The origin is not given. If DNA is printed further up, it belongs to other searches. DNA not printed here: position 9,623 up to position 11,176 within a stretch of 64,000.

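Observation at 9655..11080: GC-rich horizontally acquired cassette: lipoprotein-signal SPFH/band-7 protein with its own GC-rich terminator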

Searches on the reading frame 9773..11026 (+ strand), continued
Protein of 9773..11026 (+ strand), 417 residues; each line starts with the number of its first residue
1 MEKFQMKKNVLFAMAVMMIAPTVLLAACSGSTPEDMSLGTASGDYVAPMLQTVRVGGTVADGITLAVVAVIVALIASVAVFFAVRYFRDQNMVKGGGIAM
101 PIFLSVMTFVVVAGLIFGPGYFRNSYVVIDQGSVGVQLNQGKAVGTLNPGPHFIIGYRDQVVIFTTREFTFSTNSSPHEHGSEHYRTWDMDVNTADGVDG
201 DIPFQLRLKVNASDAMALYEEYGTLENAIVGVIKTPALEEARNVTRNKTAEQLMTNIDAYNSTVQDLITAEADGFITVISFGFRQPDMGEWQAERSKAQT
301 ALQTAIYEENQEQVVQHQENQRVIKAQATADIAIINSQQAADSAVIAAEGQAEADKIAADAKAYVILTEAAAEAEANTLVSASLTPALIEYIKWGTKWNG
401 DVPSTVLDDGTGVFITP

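Call 50: find_encoding_contigs(protein=P0021, flank=5000, max_places=3)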
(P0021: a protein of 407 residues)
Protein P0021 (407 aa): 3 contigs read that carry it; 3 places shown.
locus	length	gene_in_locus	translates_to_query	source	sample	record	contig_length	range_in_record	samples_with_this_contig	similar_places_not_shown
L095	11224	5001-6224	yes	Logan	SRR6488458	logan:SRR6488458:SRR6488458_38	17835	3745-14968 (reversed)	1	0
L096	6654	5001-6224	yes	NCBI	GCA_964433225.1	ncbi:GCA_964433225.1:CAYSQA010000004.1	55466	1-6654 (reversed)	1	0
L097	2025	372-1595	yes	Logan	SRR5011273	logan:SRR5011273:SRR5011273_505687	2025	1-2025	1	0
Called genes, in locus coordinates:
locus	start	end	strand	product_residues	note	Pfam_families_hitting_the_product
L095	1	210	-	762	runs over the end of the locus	PF01138:RNase_PH, PF03725:RNase_PH_C, PF03726:PNPase, PF01138:RNase_PH, PF00013:KH_1, PF00575:S1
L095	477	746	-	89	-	PF00312:Ribosomal_S15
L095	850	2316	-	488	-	PF00009:GTP_EFTU, PF00025:Arf, PF00071:Ras, PF01926:MMR_HSR1, PF02421:FeoB_N (weak), PF09439:SRPRB (faint), PF22042:EF-G_D2, PF11987:IF-2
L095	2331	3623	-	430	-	PF08529:NusA_N, PF13184:KH_NusA_1st, PF26594:KH_NusA_2nd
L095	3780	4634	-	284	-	PF00226:DnaJ, PF01556:DnaJ_C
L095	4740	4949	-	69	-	-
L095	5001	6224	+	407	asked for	PF01145:Band_7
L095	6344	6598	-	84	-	-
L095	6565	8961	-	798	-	PF09586:YfhO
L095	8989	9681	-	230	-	PF00535:Glycos_transf_2, PF10111:Glyco_tranf_2_2 (weak), PF13641:Glyco_tranf_2_3 (weak)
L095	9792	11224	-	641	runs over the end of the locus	PF00012:HSP70, PF06723:MreB_Mbl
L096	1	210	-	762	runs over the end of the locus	PF01138:RNase_PH, PF03725:RNase_PH_C, PF03726:PNPase, PF01138:RNase_PH, PF00013:KH_1, PF00575:S1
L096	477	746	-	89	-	PF00312:Ribosomal_S15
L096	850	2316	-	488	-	PF00009:GTP_EFTU, PF00025:Arf, PF00071:Ras, PF01926:MMR_HSR1, PF02421:FeoB_N (weak), PF09439:SRPRB (faint), PF22042:EF-G_D2, PF11987:IF-2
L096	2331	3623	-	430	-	PF08529:NusA_N, PF13184:KH_NusA_1st, PF26594:KH_NusA_2nd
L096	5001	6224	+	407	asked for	PF01145:Band_7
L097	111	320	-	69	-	-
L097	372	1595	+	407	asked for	PF01145:Band_7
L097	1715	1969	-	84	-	-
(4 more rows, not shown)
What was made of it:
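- Same site in L095-L097 (call 50).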

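Call 51: find_encoding_contigs(protein=P0022, flank=5000, max_places=3)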
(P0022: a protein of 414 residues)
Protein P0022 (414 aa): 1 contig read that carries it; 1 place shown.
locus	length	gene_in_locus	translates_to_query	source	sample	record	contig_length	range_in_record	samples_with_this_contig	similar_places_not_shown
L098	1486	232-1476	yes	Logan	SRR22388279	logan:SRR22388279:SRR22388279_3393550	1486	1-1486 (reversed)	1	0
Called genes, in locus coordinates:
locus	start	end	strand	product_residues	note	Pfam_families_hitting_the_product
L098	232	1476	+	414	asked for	PF01145:Band_7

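Call 58: find_encoding_contigs(protein=P0023, flank=6000, max_places=3)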
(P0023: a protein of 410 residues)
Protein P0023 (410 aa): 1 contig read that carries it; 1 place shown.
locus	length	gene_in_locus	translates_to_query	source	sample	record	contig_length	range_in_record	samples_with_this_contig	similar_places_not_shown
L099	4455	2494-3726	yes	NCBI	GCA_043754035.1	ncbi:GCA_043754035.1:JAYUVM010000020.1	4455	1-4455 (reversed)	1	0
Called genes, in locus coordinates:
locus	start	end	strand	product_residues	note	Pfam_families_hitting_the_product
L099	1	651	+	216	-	?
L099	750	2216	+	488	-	PF00479:G6PD_N, PF02781:G6PD_C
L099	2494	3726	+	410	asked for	PF01145:Band_7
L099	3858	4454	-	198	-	?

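Call 63: predict_structure(alignment_id=A1)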
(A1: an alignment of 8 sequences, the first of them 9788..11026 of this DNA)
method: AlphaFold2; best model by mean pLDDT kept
length: 412 residues; sequences in the alignment: 8
mean_pLDDT: 66.1   pTM: 0.46
mean pLDDT of the five models: 66.1, 64.8, 62.0, 59.3, 47.1
residues with pLDDT >= 90: 1; 70-90: 191; 50-70: 138; < 50: 82
segments of 3 or more residues with pLDDT < 50: 14-44, 172-178, 330-342, 395-412
pLDDT, mean of each block of 10 residues (from residue 1): 50 48 40 36 56 76 85 82 63 73 84 80 83 85 87 83 68 49 61 70 83 84 73 66 73 74 71 77 70 69 67 70 58 41 56 66 66 54 52 47 40 38
secondary structure, 60 per line:
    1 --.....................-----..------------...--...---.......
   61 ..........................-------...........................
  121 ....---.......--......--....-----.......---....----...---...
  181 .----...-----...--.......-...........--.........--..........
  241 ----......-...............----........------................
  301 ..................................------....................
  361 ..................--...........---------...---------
elements in order: H3-23 E48-50 H54-86 H94-120 E121-124 E128-134 E137-142 E145-148 E154-160 E164-167 H178-181 E186-188 E194-196 E199-205 H207-217 H220-228 H231-240 H245-250 H252-266 E271-278 H285-334 H341-378 H381-391
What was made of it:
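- On SPFH / Band 7 superfamily (PF01145): The AF2 model has pLDDT 70-87 over the SPFH core (call 63).
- The AlphaFold model is only moderate (mean pLDDT 66, 8-sequence alignment; call 63).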

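Call 67: search_protein_families(library=padloc, proteins=[window:9788-11026:+, P0021], max_evalue=0.01)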
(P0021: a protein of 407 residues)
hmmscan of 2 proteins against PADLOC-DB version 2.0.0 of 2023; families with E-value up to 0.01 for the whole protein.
window:9788-11026:+ (412 aa): 0 families

P0021 (407 aa): 0 families

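Call 69: fold_search(model_id=the predicted structure, library=pdb)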
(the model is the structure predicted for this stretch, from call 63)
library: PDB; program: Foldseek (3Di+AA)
matches with E <= 10: 196; with E <= 0.001: 42
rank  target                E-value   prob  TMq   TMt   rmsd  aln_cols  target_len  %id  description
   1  9vvj_A                6.2e-11  1.00  0.41  0.53  52.8       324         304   16  Cryo-EM structure of the erlin1/2 complex purified using DDM and GDN (released 2026-03-25)
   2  9vvj_a                1.2e-10  1.00  0.36  0.47  52.4       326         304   15  Cryo-EM structure of the erlin1/2 complex purified using DDM and GDN (released 2026-03-25)
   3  8rrh_A                1.4e-10  1.00  0.38  0.55  29.3       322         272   17  The human prohibitin complex (released 2024-12-18)
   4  9vvg_a                1.5e-10  1.00  0.33  0.44  53.1       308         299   13  Cryo-EM structure of the erlin1/2 complex purified using GDN and CHS (released 2026-03-25)
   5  8rrh_B                2.2e-10  1.00  0.35  0.46  27.5       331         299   18  The human prohibitin complex (released 2024-12-18)
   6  9o9u_A                2.4e-10  1.00  0.36  0.50  52.6       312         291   16  The Erlin1/2 complex (released 2025-10-22)
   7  9wff_A                2.8e-10  1.00  0.34  0.48  51.2       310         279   14  Cryo-EM structure of the human Erlin2 oligomer (released 2026-01-21)
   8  9vvg_A                3.0e-10  1.00  0.33  0.44  53.1       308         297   15  Cryo-EM structure of the erlin1/2 complex purified using GDN and CHS (released 2026-03-25)
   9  9o9z_A                4.2e-10  1.00  0.34  0.52  15.3       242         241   18  The human PHB1/2 complex (closed) (released 2025-10-22)
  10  9o9z_a                4.7e-10  1.00  0.33  0.48  30.9       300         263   18  The human PHB1/2 complex (closed) (released 2025-10-22)
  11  9o9u_a                9.5e-10  1.00  0.33  0.44  51.9       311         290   15  The Erlin1/2 complex (released 2025-10-22)
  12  7vhq_G                1.0e-09  1.00  0.36  0.46  39.9       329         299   16  Structural insights into the membrane microdomain organization by SPFH family proteins (released 2022-01-19)
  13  9cz2_XA               2.4e-09  1.00  0.30  0.42  42.3       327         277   18  Cryo-EM structure of a nautilus-like HflK/C assembly in complex with FtsH AAA protease (released 2024-11-13)
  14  7vhq_E                3.8e-09  1.00  0.31  0.44  43.2       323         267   17  Structural insights into the membrane microdomain organization by SPFH family proteins (released 2022-01-19)
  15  7wi3_C                1.0e-08  1.00  0.34  0.46  41.2       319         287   17  Cryo-EM structure of E.Coli FtsH-HflkC AAA protease complex (released 2022-06-01)
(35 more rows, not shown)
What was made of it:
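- On SPFH / Band 7 superfamily (PF01145): Foldseek gives probability 1.00 to erlin, prohibitin, HflK/C, stomatin, QmcA and flotillin (call 69).
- Foldseek top hits are the erlin1/2, prohibitin and HflK/C cages (call 69).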

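Call 82: find_homologous_proteins(query=P0021, max_evalue=1e-30)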
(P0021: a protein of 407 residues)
Query P0021 (407 aa): 1 proteins with E <= 1e-30 among 8000 candidates.
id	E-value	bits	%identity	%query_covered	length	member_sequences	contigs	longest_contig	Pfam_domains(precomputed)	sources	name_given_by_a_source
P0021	7.3e-260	879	100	100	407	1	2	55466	PF01145.32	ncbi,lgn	-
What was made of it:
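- It has no close relative among 5.8 billion proteins (call 82).
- Tried and rejected: Donor search for allele B. Nothing found (call 82).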

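Call 83: find_encoding_contigs(protein=window:9773-11026:+, flank=3000, max_places=5)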
Protein window:9773-11026:+ (417 aa): no gene with exactly this product is on record in the collection.
